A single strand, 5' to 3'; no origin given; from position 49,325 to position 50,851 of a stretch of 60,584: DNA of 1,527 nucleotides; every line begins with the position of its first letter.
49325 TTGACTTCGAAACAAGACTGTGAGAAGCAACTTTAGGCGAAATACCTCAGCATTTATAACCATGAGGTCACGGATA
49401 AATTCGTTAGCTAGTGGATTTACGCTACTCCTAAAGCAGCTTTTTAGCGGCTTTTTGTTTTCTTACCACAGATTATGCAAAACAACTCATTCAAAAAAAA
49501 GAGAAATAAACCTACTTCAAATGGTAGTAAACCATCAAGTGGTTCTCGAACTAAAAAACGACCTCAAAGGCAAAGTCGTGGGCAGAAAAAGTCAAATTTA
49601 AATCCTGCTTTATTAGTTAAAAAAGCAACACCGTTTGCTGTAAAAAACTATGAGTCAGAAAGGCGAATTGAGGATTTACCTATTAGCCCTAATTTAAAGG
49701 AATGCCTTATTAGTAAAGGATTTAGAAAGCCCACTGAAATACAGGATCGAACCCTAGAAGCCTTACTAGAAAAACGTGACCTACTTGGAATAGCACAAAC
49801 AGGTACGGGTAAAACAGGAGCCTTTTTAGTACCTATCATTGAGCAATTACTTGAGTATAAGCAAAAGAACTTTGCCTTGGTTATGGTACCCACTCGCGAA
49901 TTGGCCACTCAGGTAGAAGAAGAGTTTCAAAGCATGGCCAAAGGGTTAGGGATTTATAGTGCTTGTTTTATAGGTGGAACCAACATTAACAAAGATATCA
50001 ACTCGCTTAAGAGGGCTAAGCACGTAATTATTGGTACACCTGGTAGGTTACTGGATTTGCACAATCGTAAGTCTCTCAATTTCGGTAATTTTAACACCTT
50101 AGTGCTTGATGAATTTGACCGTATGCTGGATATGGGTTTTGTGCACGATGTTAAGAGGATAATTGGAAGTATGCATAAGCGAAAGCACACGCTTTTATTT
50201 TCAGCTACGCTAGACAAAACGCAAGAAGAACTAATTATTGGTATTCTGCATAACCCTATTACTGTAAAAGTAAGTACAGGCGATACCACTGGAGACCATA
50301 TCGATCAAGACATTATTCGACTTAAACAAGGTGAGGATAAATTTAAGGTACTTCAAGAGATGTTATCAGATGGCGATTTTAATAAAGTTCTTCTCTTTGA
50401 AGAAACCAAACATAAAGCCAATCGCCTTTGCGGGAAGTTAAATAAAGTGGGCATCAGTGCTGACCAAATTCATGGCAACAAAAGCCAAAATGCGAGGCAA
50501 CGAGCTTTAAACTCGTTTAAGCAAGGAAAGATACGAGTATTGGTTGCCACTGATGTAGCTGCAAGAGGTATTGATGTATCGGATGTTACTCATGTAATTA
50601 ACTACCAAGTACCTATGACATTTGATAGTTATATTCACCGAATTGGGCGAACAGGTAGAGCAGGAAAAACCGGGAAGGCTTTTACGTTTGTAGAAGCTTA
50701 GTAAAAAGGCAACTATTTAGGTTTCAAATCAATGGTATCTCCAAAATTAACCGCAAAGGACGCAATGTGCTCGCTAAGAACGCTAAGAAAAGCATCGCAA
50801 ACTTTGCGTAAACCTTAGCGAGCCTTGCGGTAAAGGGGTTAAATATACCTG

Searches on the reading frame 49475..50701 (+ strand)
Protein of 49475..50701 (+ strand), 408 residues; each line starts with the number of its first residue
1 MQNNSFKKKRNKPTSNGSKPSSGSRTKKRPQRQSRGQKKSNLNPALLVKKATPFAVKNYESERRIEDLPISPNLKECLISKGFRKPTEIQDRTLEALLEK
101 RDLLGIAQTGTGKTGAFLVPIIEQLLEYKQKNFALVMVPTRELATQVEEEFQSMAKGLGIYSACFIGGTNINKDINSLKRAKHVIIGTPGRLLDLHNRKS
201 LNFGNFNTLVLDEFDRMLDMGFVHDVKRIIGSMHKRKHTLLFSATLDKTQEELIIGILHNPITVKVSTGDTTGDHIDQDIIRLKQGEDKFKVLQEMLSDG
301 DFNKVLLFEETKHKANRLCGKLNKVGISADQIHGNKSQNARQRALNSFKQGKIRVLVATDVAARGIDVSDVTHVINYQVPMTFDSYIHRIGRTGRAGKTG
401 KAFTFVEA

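Call 52: search_protein_families(library=pfam, proteins=[window:49475-50701:+])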
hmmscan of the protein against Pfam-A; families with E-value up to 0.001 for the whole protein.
window:49475-50701:+ (408 aa): 3 families
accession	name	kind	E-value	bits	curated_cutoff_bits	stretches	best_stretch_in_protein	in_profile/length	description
PF00270.35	DEAD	-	2.3e-47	161.3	26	1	87-252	1-166/167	DEAD/DEAH box helicase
PF00271.37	Helicase_C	-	3.5e-34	117.8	23.5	1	288-397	1-110/110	Helicase conserved C-terminal domain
PF04851.21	ResIII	-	1.7e-11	44.7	22.5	1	89-247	7-163/164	Type III restriction enzyme, res subunit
